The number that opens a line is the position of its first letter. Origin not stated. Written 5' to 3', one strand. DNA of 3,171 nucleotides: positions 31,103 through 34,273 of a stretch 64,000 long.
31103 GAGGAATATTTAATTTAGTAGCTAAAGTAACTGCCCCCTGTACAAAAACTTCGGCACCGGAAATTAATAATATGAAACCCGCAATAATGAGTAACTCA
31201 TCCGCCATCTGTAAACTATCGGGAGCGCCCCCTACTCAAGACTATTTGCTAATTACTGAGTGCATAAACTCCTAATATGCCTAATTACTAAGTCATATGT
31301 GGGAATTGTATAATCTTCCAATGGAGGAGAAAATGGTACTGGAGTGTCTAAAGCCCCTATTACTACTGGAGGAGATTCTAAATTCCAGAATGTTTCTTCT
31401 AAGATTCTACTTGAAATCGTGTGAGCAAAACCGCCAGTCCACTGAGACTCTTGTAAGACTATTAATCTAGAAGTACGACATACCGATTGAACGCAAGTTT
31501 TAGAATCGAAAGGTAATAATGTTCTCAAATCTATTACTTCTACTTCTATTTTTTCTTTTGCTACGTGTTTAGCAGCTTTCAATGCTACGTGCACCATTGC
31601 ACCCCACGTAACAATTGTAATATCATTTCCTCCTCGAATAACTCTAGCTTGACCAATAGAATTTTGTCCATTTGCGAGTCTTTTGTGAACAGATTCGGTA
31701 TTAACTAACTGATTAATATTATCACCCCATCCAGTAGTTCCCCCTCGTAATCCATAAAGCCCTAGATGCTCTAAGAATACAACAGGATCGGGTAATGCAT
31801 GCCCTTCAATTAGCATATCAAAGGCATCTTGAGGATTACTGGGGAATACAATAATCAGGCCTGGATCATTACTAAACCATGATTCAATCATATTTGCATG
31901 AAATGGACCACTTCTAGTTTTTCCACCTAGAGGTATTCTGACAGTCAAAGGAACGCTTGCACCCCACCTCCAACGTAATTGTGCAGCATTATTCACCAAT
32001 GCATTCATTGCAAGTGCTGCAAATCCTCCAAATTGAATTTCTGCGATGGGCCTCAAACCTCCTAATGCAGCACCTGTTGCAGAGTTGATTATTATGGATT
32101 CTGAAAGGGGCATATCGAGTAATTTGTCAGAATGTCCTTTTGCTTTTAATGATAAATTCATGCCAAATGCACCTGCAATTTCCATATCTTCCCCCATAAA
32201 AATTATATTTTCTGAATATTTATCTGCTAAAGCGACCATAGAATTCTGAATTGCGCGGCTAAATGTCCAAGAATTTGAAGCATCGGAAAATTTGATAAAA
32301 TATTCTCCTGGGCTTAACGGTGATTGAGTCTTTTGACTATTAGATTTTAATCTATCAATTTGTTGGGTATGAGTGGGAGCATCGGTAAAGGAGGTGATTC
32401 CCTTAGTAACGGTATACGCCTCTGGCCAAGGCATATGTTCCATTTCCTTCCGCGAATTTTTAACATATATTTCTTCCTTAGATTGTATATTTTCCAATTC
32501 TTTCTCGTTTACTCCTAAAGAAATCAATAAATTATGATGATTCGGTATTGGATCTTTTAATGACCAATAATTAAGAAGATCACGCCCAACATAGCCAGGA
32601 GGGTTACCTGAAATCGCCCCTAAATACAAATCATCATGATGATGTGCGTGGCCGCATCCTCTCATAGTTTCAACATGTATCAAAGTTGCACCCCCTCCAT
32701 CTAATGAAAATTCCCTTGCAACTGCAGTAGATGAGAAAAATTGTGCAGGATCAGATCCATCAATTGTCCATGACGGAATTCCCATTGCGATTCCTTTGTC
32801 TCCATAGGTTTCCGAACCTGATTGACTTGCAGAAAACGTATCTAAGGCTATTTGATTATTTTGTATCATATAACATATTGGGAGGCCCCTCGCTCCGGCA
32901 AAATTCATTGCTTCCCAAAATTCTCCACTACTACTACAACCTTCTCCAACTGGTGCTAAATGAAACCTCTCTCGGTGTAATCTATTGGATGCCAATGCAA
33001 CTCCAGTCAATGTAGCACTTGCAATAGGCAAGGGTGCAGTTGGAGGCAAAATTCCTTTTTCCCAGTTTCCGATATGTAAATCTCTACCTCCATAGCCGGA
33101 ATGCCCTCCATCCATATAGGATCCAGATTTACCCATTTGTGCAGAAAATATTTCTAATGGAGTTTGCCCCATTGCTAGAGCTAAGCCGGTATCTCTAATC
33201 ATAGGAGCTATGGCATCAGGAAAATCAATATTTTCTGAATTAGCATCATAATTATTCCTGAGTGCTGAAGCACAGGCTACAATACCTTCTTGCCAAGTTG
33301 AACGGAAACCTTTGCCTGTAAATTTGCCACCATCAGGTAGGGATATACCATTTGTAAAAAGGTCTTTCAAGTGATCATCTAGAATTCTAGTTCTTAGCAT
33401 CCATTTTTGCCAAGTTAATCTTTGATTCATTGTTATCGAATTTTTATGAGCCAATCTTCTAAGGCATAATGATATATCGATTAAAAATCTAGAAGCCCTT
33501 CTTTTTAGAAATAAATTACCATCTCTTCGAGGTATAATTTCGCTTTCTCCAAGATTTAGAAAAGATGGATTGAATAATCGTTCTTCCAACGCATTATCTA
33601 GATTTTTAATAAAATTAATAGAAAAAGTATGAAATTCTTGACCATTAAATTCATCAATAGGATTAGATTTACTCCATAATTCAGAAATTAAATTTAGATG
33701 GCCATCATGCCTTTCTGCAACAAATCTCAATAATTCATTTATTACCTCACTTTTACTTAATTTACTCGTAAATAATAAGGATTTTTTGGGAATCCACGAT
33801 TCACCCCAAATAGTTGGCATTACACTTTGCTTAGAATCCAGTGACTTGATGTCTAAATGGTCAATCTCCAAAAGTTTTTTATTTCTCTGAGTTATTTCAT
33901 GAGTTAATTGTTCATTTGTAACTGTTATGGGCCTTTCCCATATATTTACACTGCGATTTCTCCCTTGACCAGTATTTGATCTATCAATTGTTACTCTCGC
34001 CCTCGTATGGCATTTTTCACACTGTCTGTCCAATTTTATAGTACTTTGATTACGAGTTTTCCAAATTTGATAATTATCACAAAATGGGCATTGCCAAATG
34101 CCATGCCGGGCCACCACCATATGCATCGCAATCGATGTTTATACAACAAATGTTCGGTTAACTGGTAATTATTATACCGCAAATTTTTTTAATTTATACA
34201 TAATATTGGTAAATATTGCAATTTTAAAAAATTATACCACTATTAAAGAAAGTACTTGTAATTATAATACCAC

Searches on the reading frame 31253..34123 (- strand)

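Call 65: search_protein_families(library=pfam, proteins=[window:31253-34123:-], max_evalue=0.0001)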
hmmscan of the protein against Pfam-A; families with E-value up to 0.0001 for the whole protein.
window:31253-34123:- (956 aa): 3 families
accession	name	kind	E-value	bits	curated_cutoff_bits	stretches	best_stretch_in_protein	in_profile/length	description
PF00676.26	E1_dh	-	3.8e-33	115.2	22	1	300-568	44-298/300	Dehydrogenase E1 component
PF02780.25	Transketolase_C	-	1.6e-32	112.4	25.9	1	824-943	1-121/124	Transketolase, C-terminal domain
PF02779.29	Transket_pyr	-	5.2e-20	72.2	27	1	621-790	5-172/174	Transketolase, pyrimidine binding domain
